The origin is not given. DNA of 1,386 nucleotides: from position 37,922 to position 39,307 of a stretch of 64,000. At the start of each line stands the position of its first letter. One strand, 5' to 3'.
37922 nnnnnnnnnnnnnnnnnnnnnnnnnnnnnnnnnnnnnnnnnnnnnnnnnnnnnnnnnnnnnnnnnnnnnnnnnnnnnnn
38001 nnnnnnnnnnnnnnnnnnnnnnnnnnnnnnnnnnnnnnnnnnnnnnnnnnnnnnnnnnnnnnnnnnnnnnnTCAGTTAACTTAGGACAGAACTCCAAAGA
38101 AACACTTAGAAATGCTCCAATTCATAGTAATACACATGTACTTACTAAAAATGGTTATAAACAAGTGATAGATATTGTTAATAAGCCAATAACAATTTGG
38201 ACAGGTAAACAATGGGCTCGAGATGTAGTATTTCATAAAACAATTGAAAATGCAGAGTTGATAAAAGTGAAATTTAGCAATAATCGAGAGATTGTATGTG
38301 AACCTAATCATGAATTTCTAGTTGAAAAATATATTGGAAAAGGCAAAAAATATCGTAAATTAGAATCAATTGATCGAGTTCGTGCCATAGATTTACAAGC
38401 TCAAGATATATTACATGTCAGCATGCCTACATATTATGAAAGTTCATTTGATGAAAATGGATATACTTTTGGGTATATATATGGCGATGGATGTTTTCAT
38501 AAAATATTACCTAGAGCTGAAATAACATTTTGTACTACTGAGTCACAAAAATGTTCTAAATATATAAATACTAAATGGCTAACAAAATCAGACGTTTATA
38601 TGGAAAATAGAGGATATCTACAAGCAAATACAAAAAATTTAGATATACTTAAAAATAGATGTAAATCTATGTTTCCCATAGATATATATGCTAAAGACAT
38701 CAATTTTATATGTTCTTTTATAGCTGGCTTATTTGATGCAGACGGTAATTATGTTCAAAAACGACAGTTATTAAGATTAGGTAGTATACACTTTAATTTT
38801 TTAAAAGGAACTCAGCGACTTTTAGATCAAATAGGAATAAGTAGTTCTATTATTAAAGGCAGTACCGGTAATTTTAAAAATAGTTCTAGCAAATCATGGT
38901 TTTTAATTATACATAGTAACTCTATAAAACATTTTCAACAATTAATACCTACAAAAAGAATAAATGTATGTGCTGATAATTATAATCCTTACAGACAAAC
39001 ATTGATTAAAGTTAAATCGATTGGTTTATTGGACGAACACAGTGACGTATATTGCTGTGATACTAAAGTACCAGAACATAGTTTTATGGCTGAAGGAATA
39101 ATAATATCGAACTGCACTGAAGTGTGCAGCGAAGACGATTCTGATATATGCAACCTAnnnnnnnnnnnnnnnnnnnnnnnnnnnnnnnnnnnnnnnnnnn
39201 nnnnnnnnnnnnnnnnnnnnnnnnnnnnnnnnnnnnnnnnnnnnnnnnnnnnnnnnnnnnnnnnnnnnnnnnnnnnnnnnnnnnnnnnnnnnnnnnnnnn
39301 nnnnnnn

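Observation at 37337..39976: Ribonucleotide reductase interrupted by an AT-rich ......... intein at the catalytic cysteine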

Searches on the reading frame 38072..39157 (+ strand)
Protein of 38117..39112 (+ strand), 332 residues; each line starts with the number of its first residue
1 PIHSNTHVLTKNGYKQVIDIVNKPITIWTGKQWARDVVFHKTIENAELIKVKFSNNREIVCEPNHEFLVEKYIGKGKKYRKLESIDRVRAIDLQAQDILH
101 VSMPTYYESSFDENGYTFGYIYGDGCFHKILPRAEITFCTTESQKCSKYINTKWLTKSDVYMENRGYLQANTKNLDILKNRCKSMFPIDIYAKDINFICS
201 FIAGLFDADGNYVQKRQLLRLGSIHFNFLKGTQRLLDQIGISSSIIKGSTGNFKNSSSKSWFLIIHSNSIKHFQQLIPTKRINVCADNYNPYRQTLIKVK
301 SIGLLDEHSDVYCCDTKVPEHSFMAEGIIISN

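Call 8: find_homologous_proteins(query=window:38117-39112:+, max_evalue=0.001)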
Query seq(332 aa) (332 aa): 5 proteins with E <= 0.001 among 1510 candidates.
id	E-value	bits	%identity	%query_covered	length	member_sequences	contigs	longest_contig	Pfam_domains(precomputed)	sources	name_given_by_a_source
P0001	1.5e-72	263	41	100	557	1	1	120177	PF05204.20,PF02867.21,PF14528.12,PF14890.12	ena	-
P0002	2.3e-44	170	38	84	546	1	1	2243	PF02867.21,PF14528.12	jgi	jgi:hypothetical protein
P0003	8.5e-41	159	40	68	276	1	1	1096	PF14528.12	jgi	-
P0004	1.0e-23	103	42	46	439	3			PF02867.21,PF14528.12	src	-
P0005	3.4e-6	45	24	99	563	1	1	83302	PF05257.23,PF14528.12,PF01471.24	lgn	-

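Call 13: search_solved_structures(query=window:38117-39112:+, max_evalue=10, show_alignments=4)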
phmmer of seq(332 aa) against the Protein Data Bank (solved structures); distinct sequences matched with E-value up to 10: 2.
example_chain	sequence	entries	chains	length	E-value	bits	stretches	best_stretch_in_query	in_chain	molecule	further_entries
1dq3_A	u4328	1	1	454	2.8e-06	30.4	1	87-245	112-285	ENDONUCLEASE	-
7jli_A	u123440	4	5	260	1.1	12.1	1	197-263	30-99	Isoprenyl transferase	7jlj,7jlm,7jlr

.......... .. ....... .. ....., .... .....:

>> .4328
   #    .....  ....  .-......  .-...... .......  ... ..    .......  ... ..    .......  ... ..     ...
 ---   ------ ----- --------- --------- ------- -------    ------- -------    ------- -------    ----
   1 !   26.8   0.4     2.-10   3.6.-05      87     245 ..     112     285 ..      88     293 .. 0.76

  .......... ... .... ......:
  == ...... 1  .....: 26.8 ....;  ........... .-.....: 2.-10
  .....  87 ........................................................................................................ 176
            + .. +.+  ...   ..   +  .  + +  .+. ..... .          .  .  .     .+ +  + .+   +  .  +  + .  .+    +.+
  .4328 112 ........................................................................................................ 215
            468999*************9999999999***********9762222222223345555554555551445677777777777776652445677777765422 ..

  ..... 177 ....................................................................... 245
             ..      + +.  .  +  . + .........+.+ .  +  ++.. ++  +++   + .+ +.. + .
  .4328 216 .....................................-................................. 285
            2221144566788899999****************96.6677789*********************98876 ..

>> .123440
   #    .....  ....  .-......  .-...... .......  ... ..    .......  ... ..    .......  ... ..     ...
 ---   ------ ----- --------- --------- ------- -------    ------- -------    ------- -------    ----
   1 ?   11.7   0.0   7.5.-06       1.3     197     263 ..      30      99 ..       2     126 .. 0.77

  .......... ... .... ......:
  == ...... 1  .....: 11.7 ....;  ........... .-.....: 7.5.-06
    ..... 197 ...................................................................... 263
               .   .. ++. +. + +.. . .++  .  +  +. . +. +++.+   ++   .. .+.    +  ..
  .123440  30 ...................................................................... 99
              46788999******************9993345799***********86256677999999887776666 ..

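Call 28: predict_structure(alignment_id=A2)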
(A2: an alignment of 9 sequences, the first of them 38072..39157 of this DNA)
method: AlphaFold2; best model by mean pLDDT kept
length: 362 residues; sequences in the alignment: 9
mean_pLDDT: 84.4   pTM: 0.86
mean pLDDT of the five models: 84.4, 80.3, 80.1, 79.4, 65.7
residues with pLDDT >= 90: 181; 70-90: 125; 50-70: 39; < 50: 17
segments of 3 or more residues with pLDDT < 50: 1-4, 6-8, 267-271, 358-362
pLDDT, mean of each block of 10 residues (from residue 1): 48 75 94 95 93 88 93 92 82 72 93 91 90 93 85 89 81 78 86 86 93 97 91 90 95 95 62 81 90 88 70 93 87 82 81 54 41
secondary structure, 60 per line:
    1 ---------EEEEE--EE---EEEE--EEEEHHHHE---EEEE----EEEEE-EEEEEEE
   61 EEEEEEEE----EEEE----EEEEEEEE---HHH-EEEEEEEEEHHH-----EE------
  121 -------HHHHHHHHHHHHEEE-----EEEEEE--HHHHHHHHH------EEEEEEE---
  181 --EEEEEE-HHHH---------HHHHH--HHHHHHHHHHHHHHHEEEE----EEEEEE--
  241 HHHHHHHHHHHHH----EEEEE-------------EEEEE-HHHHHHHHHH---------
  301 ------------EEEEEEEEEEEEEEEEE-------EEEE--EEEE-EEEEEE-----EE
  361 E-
elements in order: E10-14 E22-25 E28-31 H32-35 E40-43 E48-52 E54-68 E73-76 E81-88 E96-104 H128-139 E140-142 E148-153 H156-164 E171-177 E183-188 H190-193 H203-207 H210-224 E225-228 E233-238 H241-253 E258-262 E276-280 H282-291 E313-329 E337-340 E343-346 E348-353 E359-361

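Call 31: fold_search(model_id=the predicted structure, library=pdb)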
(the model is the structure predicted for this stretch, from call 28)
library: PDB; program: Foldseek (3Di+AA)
matches with E <= 10: 695; with E <= 0.001: 50
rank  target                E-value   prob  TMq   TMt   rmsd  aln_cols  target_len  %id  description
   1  7qsu                  3.3e-17  1.00  0.63  0.63   7.2       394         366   14  Crystal structure of homing endonuclease-associated TliVMA intein (C1A, d333-339) (released 2022-03-30)
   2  7qss                  3.7e-16  1.00  0.62  0.53   9.4       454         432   13  Crystal structure of homing endonuclease-associated TliVMA intein (C1A) (released 2022-03-30)
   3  1dq3                  2.1e-15  1.00  0.64  0.53   5.5       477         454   16  CRYSTAL STRUCTURE OF AN ARCHAEAL INTEIN-ENCODED HOMING ENDONUCLEASE PI-PFUI (released 2000-07-05)
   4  7qst                  3.4e-13  1.00  0.59  0.59   6.0       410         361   13  Crystal structure of homing endonuclease-associated PhoVMA intein (C1A) (released 2022-03-30)
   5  1ef0_A                1.0e-12  1.00  0.61  0.53   7.4       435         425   12  CRYSTAL STRUCTURE OF PI-SCEI MINIPRECURSOR (released 2000-06-07)
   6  1vde_A                1.1e-12  1.00  0.59  0.51   7.9       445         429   12  PI-SCEI, A HOMING ENDONUCLEASE WITH PROTEIN SPLICING ACTIVITY (released 1998-04-08)
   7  1vde_B                1.4e-12  1.00  0.58  0.50   8.2       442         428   11  PI-SCEI, A HOMING ENDONUCLEASE WITH PROTEIN SPLICING ACTIVITY (released 1998-04-08)
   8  1lws_A                4.6e-12  1.00  0.58  0.51   7.8       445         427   12  Crystal structure of the intein homing endonuclease PI-SceI bound to its recognition sequence (released 2002-09-27)
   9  1jva_B                9.1e-12  1.00  0.58  0.50   9.2       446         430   12  CRYSTAL STRUCTURE OF THE VMA1-DERIVED ENDONUCLEASE BEARING THE N AND C EXTEIN PROPEPTIDES (released 2002-08-29)
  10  1um2_B                2.4e-11  1.00  0.58  0.52   9.6       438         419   12  Crystal Structure of the Vma1-Derived Endonuclease with the Ligated Extein Segment (released 2004-09-22)
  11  1ef0_B                7.6e-11  1.00  0.61  0.57   7.0       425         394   14  CRYSTAL STRUCTURE OF PI-SCEI MINIPRECURSOR (released 2000-06-07)
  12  1um2_A                1.4e-10  1.00  0.59  0.53   7.4       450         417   12  Crystal Structure of the Vma1-Derived Endonuclease with the Ligated Extein Segment (released 2004-09-22)
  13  1jva_A                3.2e-10  1.00  0.61  0.53   7.3       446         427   12  CRYSTAL STRUCTURE OF THE VMA1-DERIVED ENDONUCLEASE BEARING THE N AND C EXTEIN PROPEPTIDES (released 2002-08-29)
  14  1lwt_A                3.6e-10  1.00  0.60  0.50   7.6       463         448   12  Crystal structure of the intein homing endonuclease PI-SceI bound to its substrate DNA (Ca2+ free) (released 2002-09-27)
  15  1dfa                  5.4e-10  1.00  0.54  0.50   8.0       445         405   12  CRYSTAL STRUCTURE OF PI-SCEI IN C2 SPACE GROUP (released 1999-12-08)
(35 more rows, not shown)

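Call 32: search_protein_representatives(alignment_id=A3)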
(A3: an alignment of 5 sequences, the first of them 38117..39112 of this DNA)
Query: 5 sequences, 330 profile positions. Proteins with E-value up to 0.001 (for the whole library): 4804; up to 1e-10: 1118; up to 1e-30: 41. The best 150 are listed.
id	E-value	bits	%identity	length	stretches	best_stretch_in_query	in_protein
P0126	1.2e-136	471.7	-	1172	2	1-330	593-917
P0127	7.8e-133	459.2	-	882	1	1-330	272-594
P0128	7.3e-125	433.0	-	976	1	1-330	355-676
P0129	1.8e-120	418.5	-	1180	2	1-330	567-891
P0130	5.9e-119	413.6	-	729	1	1-330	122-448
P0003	4.2e-113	394.4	-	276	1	94-319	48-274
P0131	5.8e-111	387.3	-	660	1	1-330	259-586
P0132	1.4e-108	379.5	-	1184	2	1-330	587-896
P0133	8.3e-108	376.9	-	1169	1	1-330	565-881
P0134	1.8e-104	366.0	-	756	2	1-330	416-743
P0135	6.5e-104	364.1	-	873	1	1-330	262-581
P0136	1.6e-102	359.6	-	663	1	1-330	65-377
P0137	5.7e-97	341.3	-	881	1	1-330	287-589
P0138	7.6e-92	324.5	-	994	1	1-330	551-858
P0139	4.0e-88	312.3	-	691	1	1-330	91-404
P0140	1.6e-85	303.7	-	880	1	1-330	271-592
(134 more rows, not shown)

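Call 47: find_encoding_contigs(protein=P0001, flank=5000, max_places=2)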
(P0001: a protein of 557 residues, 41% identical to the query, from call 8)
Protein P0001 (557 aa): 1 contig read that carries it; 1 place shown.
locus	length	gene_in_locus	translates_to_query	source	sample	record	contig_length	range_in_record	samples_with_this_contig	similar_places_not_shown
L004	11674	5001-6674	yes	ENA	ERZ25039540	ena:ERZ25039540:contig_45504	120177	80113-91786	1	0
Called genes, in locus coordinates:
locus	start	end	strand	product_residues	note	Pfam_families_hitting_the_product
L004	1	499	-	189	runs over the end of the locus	PF05995:CDO_I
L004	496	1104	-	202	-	-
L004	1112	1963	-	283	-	PF01695:IstB_IS21 (weak)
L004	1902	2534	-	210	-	-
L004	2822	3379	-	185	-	-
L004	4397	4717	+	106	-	-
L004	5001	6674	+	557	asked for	PF14890:Intein_splicing (faint), PF05204:Hom_end (weak), PF14528:LAGLIDADG_3, PF02867:Ribonuc_red_lgC (weak)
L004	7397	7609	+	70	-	-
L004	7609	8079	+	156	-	-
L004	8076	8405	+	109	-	-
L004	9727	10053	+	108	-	-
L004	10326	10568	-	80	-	PF13392:HNH_3 (weak)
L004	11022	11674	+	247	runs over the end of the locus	-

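Call 51: list_cluster_members(proteins=[P0126, P0127, P0128, P0129, P0130, P0132, P0133, P0135, P0138, P0140])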
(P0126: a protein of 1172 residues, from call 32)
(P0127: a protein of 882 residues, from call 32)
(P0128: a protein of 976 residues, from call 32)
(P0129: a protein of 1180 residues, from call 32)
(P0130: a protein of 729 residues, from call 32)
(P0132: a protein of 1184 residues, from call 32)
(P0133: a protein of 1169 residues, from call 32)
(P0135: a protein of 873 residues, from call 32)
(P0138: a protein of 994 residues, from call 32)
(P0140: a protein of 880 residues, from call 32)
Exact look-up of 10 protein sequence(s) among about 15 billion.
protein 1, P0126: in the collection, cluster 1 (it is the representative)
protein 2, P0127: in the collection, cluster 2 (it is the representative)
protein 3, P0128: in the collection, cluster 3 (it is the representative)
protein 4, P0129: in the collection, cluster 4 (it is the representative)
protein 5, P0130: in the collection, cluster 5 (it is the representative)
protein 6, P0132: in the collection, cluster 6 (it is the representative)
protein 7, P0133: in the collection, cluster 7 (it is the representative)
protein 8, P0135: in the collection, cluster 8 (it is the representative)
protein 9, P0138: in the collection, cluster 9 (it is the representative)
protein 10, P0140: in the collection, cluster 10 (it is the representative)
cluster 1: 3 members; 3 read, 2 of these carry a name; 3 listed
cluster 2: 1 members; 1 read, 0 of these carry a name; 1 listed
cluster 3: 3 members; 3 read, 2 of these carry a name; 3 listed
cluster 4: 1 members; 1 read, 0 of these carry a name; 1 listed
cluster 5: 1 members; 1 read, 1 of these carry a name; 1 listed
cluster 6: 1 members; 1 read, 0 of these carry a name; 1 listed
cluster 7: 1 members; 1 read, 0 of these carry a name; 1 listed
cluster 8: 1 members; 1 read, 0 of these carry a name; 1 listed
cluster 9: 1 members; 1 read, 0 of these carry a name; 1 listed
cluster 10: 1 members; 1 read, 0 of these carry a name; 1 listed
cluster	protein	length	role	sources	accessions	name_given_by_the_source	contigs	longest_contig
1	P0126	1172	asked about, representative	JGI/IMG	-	ribonucleotide reductase alpha subunit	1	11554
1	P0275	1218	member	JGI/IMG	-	ribonucleotide reductase alpha subunit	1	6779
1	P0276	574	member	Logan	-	-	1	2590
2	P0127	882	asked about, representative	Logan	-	-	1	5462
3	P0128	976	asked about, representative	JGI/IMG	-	hypothetical protein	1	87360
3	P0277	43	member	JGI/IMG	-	hypothetical protein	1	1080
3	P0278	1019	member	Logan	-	-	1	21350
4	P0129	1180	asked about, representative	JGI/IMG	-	-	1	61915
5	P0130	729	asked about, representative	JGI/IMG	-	ribonucleotide reductase alpha subunit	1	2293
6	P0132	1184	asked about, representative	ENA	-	-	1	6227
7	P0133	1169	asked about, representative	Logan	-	-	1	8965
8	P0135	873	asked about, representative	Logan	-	-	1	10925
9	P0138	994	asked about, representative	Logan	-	-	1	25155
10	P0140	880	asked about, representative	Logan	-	-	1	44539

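Call 52: search_dna_similar(query=window:38117-39112:+, collection=phages, mode=protein, max_rows=25, max_evalue=0.001)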
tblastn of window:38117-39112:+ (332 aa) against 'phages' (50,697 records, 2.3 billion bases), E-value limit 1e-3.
Records with a match: 263; places in all: 266; records where one place covers at least 80% of the query: 90.
Best place of each record, by identity: <60% 263.
By first word of the organism name: Rheinheimera 115; Vibrio 92; Corynebacterium 11; Staphylococcus 10; Acinetobacter 7; Pectobacterium 6; Aeromonas 5; Salmonella 4; Bacteroides 3; Proteus 3; and 5 more.
By host as written in the record: Rheinheimera sp. BAL341 115; - 57; Vibrio cholerae 19; Corynebacterium vitaeruminis NCIB 9291 11; Staphylococcus aureus 10; Vibrio cholerae O1 5; Acinetobacter baumannii 3; Aeromonas hydrophila ATCC 7966 3; and 28 more.
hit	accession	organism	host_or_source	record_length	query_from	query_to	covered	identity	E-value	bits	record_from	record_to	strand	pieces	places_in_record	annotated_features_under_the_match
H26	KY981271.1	Curvibacter phage P26059A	Curvibacter sp. IMCC26059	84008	2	329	99%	27.2%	1e-12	75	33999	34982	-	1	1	ribonucleotide reductase of class Ia (aerobic), alpha subunit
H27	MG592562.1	Vibrio phage 1.193.O._10N.286.52.C6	Vibrio splendidus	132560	2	332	100%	26.7%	1e-10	68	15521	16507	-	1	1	hedgehog/hint domain protein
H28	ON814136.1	Staphylococcus phage vB_SauM-V1SA22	Staphylococcus aureus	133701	6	329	98%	26.8%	1e-17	90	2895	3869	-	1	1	ribonucleotide reductase of class Ia (aerobic), alpha subunit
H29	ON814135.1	Staphylococcus phage vB_SauM-V1SA20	Staphylococcus aureus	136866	6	329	98%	26.8%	1e-17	90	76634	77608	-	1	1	ribonucleotide reductase of class Ia (aerobic), alpha subunit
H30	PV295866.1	Staphylococcus phage CIFT_MFB_MRSA13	Staphylococcus aureus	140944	6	329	98%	26.8%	4e-17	88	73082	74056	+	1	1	hypothetical protein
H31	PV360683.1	Staphylococcus phage CIFT_MFB_MRSA16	Staphylococcus aureus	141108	6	329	98%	26.8%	4e-17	88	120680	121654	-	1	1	hypothetical protein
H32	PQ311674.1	Staphylococcus phage CIFT_MFB_MRSA12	Staphylococcus aureus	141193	6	329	98%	26.8%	4e-17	88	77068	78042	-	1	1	hypothetical protein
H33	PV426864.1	Staphylococcus phage CIFT_MFB_MRSA21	Staphylococcus aureus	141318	6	329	98%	26.8%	4e-17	88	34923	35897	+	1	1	hypothetical protein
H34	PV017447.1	Staphylococcus phage CIFT_MFB_MRSA28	Staphylococcus aureus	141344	6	329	98%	26.8%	4e-17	88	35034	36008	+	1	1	hypothetical protein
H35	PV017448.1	Staphylococcus phage CIFT_MFB_MRSA32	Staphylococcus aureus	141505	6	329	98%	26.8%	4e-17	88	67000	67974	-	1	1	ribonucleotide reductase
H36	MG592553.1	Vibrio phage 1.187.O._10N.286.49.F1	Vibrio splendidus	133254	2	332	100%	26.1%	1e-9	65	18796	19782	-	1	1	hedgehog/hint domain protein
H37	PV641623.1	Staphylococcus phage St1.CM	Staphylococcus aureus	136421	6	329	98%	26.5%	3e-17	88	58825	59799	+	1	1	ribonucleotide reductase of class Ia (aerobic) alpha subunit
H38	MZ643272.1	Staphylococcus phage vB_Sau-RP15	Staphylococcus aureus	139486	6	329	98%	26.5%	4e-17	88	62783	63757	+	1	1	ribonucleoside-diphosphate reductase alpha subunit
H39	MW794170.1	Vibrio phage ICP1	-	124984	2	317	95%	26.6%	3e-12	74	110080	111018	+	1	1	nrdA: intein-containing ribonucleoside triphosphate reductase alpha chain ...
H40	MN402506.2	Vibrio phage VMJ710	Vibrio cholerae O1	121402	2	313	94%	26.3%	2e-12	74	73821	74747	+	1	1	hypothetical protein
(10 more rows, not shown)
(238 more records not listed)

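Call 53: search_protein_families(library=ncbifam, proteins=[window:38117-39112:+], max_evalue=0.001)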
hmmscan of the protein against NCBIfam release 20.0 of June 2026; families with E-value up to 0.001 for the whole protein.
window:38117-39112:+ (332 aa): 4 families
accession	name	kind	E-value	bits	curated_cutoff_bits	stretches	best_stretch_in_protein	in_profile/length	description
NF052663.1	RtcB_rel_intein2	exception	1.5e-08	34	1050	1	29-324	113-300/626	intein-containing RctB family protein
NF006207.0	PRK08332.1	equivalog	3.1e-07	28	2400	1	52-247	387-533/1684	vitamin B12-dependent ribonucleotide reductase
TIGR01445.1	intein_Nterm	domain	1.6e-05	25.8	24.5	1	3-69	3-83/83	intein N-terminal splicing region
NF011418.0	PRK14845.1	equivalog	8.2e-05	20.5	756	1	44-260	89-280/1049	translation initiation factor IF-2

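Call 60: find_related_loci(query=A3, collection=viral_contigs, flank=1500)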
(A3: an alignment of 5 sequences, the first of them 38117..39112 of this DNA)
Query A3 (332 aa) in viral_contigs; peptide patterns used: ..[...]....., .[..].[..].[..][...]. (x = any residue, [..] = any of these).
102 stretches matched a pattern; 37 encode a relative of the query (tblastn E <= 1e-3); 37 distinct loci.
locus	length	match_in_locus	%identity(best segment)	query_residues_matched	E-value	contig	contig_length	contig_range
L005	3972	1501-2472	47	1-332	8e-89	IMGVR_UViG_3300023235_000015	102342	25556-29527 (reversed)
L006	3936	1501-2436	45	1-332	2e-88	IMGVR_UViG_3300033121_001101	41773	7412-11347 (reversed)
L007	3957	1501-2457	44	1-332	9e-87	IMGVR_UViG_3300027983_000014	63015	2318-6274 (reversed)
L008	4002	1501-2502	44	1-332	3e-86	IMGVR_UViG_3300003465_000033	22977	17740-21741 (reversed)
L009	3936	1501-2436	45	1-332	2e-85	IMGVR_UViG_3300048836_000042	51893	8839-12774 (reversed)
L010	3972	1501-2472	44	1-332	6e-85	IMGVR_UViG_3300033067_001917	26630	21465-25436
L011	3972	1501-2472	44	1-332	6e-85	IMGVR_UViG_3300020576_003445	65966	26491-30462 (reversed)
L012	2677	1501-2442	45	1-332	3e-85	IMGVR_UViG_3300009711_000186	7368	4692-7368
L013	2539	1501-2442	45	1-332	2e-85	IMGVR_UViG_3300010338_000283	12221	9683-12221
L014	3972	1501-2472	44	1-332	6e-85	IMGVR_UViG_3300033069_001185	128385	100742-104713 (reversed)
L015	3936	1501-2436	44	1-332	6e-84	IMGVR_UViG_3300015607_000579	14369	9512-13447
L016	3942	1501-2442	42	1-332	2e-82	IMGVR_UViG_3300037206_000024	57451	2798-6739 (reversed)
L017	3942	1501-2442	42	1-332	2e-82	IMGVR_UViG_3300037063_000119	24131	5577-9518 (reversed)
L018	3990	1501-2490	42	1-332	2e-81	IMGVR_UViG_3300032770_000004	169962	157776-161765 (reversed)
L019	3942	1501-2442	44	1-332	5e-81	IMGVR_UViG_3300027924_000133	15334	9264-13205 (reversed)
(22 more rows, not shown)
